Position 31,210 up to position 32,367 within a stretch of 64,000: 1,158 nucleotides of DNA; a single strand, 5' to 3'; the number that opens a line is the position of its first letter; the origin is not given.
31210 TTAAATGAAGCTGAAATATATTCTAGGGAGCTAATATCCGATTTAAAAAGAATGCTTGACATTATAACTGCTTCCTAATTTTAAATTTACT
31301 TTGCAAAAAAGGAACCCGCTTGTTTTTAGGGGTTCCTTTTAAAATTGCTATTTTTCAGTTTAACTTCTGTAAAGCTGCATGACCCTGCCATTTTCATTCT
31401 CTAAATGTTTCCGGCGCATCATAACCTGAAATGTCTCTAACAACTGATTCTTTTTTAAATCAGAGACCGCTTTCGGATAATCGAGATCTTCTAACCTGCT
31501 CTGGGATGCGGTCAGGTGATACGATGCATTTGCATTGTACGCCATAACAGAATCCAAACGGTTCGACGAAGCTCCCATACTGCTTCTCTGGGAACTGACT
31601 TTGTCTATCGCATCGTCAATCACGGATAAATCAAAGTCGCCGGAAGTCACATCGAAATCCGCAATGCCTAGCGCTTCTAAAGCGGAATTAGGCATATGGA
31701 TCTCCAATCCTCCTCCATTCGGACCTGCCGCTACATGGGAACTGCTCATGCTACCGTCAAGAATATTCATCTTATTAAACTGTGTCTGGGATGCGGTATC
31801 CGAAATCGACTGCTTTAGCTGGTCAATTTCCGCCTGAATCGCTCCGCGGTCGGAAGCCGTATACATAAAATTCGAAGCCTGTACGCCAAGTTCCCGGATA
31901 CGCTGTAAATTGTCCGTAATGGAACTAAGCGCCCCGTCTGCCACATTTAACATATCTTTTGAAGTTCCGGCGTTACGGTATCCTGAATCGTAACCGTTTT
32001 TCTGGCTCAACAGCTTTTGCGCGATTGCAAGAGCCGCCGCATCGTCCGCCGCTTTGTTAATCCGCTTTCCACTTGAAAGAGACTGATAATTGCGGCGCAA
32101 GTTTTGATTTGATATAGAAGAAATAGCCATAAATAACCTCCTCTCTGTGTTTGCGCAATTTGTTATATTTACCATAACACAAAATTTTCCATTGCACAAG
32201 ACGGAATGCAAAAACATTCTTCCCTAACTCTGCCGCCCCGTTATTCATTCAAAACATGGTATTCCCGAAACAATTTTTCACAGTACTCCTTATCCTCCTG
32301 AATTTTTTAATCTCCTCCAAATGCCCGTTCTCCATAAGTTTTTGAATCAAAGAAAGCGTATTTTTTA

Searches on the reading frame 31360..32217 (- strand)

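Call 8: search_protein_families(library=pfam, proteins=[window:31360-32217:-], max_evalue=0.001)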
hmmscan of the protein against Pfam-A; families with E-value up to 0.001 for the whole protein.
window:31360-32217:- (285 aa): 2 families
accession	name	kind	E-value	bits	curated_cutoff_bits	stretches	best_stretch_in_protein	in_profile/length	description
PF00669.25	Flagellin_N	-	3.1e-28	99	26.6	1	34-156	15-137/139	Bacterial flagellin N-terminal helical region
PF00700.27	Flagellin_C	-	2.2e-12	47.5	23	1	197-261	1-65/86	Bacterial flagellin C-terminal helical region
